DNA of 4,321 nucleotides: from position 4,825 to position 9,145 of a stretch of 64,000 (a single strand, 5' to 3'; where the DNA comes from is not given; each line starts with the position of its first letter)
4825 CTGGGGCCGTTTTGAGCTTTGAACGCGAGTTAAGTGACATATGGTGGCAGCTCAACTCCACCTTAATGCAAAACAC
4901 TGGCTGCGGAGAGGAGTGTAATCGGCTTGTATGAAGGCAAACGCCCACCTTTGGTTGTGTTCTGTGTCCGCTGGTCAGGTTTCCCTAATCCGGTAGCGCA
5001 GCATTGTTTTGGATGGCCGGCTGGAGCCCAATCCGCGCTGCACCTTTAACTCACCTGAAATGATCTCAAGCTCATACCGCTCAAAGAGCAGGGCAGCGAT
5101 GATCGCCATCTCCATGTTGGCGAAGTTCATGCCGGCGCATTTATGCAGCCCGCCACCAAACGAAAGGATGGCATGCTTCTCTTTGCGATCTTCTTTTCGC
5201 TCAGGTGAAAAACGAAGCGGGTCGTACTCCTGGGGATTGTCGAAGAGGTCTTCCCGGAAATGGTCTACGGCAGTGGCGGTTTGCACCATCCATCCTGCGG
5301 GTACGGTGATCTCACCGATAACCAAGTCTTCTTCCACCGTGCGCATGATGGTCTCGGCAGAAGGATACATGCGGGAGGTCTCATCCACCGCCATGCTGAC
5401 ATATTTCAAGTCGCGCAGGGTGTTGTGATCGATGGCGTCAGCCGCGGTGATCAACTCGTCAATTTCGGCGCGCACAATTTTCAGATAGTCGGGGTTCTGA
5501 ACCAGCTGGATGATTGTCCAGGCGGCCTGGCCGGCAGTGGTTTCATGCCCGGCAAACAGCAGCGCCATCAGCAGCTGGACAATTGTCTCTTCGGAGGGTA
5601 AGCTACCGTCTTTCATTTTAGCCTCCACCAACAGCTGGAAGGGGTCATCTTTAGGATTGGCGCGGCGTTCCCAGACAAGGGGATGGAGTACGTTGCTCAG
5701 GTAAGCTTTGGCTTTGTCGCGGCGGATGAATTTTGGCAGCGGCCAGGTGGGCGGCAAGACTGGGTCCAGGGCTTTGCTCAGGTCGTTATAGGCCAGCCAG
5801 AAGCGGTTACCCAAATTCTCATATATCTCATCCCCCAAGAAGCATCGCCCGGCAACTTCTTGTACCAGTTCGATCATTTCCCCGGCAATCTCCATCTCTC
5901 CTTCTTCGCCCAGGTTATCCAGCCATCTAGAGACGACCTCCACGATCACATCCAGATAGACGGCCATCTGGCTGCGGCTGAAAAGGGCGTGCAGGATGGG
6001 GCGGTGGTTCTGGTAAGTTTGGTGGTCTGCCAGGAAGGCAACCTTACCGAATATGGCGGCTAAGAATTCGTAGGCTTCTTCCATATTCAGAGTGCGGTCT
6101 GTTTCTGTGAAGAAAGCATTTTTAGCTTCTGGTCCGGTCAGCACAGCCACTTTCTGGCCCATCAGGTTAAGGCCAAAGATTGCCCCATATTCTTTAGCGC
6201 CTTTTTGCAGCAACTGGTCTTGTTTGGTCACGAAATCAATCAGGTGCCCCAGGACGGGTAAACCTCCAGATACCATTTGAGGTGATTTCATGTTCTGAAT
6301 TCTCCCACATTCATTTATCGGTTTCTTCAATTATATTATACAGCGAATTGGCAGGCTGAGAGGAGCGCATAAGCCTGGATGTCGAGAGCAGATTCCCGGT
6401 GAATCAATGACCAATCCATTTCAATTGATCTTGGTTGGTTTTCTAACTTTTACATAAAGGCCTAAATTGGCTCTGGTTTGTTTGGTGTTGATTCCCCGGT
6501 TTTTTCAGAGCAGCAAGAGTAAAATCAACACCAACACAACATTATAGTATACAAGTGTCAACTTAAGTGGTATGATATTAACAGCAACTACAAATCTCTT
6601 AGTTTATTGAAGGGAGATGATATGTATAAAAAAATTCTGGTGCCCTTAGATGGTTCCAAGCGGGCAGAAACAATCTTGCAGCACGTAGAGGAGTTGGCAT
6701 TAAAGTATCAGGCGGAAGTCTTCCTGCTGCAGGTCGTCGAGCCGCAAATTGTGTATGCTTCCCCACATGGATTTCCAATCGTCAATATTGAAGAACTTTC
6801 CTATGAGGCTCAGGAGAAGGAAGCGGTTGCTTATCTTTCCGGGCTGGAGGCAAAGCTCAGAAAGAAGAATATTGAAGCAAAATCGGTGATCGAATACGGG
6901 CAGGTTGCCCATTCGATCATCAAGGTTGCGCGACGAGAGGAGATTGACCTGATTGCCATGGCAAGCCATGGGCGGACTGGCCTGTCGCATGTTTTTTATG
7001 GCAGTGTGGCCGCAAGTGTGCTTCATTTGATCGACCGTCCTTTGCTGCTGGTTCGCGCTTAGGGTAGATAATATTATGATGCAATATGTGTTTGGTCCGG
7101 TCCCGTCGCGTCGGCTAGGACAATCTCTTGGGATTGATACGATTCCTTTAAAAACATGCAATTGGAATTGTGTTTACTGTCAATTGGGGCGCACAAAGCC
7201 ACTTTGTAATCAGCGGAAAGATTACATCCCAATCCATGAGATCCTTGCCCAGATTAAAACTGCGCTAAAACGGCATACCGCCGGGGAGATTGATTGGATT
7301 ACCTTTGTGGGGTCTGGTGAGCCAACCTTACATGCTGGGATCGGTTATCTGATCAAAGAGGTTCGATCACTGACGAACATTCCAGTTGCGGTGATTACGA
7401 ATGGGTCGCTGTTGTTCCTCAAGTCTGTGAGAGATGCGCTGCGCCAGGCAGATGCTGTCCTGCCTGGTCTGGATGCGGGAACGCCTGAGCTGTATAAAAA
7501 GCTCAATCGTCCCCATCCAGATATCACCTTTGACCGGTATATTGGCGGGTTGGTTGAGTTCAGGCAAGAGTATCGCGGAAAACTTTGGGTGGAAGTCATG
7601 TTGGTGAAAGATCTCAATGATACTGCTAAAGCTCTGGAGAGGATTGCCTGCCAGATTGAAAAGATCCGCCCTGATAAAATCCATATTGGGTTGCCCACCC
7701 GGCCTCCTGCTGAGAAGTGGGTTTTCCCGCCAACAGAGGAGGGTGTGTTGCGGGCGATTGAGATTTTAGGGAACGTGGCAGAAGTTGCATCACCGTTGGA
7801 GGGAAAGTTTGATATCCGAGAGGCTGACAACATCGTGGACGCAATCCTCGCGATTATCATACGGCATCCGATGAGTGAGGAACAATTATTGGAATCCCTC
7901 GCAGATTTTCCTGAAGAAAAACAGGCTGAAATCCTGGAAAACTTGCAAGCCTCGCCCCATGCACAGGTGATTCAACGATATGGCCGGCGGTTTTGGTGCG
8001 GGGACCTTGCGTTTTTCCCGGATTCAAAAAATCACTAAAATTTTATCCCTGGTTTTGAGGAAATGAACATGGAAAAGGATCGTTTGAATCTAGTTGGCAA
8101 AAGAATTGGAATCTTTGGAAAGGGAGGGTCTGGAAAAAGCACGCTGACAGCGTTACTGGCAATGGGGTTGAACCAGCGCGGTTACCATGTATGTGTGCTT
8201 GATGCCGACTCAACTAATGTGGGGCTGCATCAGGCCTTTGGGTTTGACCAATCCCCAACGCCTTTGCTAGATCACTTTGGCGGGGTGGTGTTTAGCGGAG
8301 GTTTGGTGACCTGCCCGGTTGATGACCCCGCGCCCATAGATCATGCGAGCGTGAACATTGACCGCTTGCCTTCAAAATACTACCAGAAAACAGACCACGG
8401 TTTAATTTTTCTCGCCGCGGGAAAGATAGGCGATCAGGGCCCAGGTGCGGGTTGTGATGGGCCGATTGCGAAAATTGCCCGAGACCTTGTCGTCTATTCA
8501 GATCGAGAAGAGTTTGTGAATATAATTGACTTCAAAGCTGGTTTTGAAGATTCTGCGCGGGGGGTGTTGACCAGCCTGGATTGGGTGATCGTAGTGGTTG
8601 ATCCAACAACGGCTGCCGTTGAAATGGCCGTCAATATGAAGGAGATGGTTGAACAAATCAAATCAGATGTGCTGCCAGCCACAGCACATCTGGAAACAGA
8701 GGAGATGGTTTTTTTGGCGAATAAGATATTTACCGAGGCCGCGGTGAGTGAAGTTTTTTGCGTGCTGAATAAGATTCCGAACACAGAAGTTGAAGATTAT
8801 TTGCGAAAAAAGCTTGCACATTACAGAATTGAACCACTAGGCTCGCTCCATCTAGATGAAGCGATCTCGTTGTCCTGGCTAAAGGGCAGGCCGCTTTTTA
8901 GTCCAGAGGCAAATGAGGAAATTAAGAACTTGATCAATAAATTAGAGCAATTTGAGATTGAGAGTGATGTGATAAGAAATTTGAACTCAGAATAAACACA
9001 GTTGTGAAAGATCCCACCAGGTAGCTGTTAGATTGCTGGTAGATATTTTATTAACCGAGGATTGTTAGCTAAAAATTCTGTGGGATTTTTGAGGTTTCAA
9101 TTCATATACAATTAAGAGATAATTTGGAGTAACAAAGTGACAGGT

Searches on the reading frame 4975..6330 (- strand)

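Call 33: search_protein_families(library=ncbifam, proteins=[window:4975-6330:-], max_evalue=0.00001)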
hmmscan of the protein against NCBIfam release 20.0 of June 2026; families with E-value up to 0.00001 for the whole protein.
window:4975-6330:- (451 aa): 7 families
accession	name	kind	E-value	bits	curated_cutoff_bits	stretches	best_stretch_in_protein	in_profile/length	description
NF051859.1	AlbFlvMonOxTrpSyn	equivalog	3.9e-42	144.4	700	1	12-446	16-454/457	bifunctional albaflavenone monooxygenase/terpene synthase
NF050147.1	aminopyruv_ApyO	equivalog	1.3e-28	99.8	525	1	104-423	86-397/444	RiPP biosynthesis cytochrome P450 ApyO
NF045812.1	PentlenOxigase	equivalog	1.3e-25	90.1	800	1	22-421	8-411/444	pentalenene oxygenase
TIGR04538.1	P450_cycloAA_1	subfamily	4.3e-22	78.5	500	1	210-445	176-393/395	cytochrome P450, cyclodipeptide synthase-associated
NF045816.1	PentlenlactSyn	equivalog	1.3e-11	43.9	700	1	214-419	187-366/396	pentalenolactone synthase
NF053744.1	FAProxCypCBc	equivalog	3.6e-10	39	600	0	308-429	273-394/416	CYP152 family fatty-acid peroxygenase CypC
NF041177.1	Cyp119_Thmprot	equivalog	1.7e-08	33.6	680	1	303-422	234-343/368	cytochrome P450 Cyp119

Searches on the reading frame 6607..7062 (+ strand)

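Call 33: search_protein_families(library=ncbifam, proteins=[window:6607-7062:+], max_evalue=0.00001)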
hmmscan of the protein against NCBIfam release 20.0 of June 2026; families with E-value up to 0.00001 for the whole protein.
window:6607-7062:+ (151 aa): 1 family
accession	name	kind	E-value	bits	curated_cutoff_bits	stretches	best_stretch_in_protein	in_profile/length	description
NF011581.0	PRK15005.1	equivalog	2.1e-10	40.9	166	1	6-150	1-144/144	universal stress protein UspF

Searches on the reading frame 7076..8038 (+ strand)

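Call 33: search_protein_families(library=ncbifam, proteins=[window:7076-8038:+], max_evalue=0.00001)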
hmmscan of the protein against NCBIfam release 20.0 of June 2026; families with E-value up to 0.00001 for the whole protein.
window:7076-8038:+ (320 aa): 10 families
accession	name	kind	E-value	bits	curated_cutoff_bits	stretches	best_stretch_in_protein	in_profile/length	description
TIGR04317.1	W_rSAM_matur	equivalog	5.4e-11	42.2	380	1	26-179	12-159/349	tungsten cofactor oxidoreductase radical SAM maturase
NF038283.1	viperin_w_prok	equivalog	2.4e-09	36.7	180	1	26-156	10-141/281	viperin family antiviral radical SAM protein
TIGR02666.1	moaA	equivalog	9.9e-09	34.6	284.05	1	27-144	19-134/336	GTP 3',8-cyclase MoaA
TIGR02495.1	NrdG2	equivalog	5.1e-08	32.5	131.15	1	23-111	21-100/193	anaerobic ribonucleoside-triphosphate reductase activating protein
TIGR02493.1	PFLA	equivalog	9.6e-08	31.7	231.75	1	25-197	22-186/235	pyruvate formate-lyase-activating protein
TIGR04100.1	rSAM_pair_X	hypoth_equivalog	2e-07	30.8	262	1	27-153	17-148/197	TIGR04100 family radical SAM protein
TIGR03972.1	rSAM_TYW1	equivalog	5.1e-07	29.1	317.95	0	80-200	127-241/297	4-demethylwyosine synthase TYW1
TIGR02668.1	moaA_archaeal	equivalog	1.5e-06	27.4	325.25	1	26-158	18-139/303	GTP 3',8-cyclase MoaA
NF001199.0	PRK00164.2-1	equivalog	2.9e-06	26.7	231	1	26-145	20-131/308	GTP 3',8-cyclase MoaA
TIGR03963.1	rSAM_QueE_Clost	equivalog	4.3e-06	26.6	260.1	1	23-114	24-106/219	putative 7-carboxy-7-deazaguanine synthase QueE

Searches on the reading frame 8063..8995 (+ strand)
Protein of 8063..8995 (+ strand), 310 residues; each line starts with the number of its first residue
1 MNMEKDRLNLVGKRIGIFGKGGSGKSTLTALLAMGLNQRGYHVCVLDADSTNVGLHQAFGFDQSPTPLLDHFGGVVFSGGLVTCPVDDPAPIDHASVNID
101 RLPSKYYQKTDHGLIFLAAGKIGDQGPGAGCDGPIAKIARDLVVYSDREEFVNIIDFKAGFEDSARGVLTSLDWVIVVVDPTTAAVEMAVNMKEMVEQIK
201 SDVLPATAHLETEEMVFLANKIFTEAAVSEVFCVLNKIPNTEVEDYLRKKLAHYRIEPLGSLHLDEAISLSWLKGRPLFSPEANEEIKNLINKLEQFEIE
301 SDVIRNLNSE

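Call 33: search_protein_families(library=ncbifam, proteins=[window:8063-8995:+], max_evalue=0.00001)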
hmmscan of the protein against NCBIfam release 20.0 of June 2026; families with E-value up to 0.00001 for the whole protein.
window:8063-8995:+ (310 aa): 8 families
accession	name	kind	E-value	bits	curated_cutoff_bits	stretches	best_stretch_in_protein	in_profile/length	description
TIGR01969.1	minD_arch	subfamily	4.6e-12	45.7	201.75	1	19-70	8-59/251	cell division ATPase MinD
TIGR03371.1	cellulose_yhjQ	equivalog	5e-11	42.5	157.85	1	13-63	2-52/246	cellulose biosynthesis protein BcsQ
NF041546.1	ParA_partition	equivalog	5.5e-11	42.4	180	1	20-50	8-38/203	ParA family partition ATPase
TIGR01968.1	minD_bact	equivalog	1.8e-09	37.3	212.9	1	19-50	9-40/261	septum site-determining protein MinD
NF041136.1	MrpORP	equivalog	2.2e-09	37.1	450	1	13-64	6-58/365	iron-sulfur cluster carrier protein MrpORP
TIGR03815.1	CpaE_hom_Actino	equivalog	3.1e-07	29.8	154.45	0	19-65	119-165/340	septum site-determining protein Ssd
TIGR00455.1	apsK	equivalog_domain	1.9e-06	27.6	138.7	1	15-63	21-69/184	adenylyl-sulfate kinase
NF053655.1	CedD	equivalog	1.9e-06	26.9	600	0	11-47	220-256/527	DNA-translocating ATPase CedD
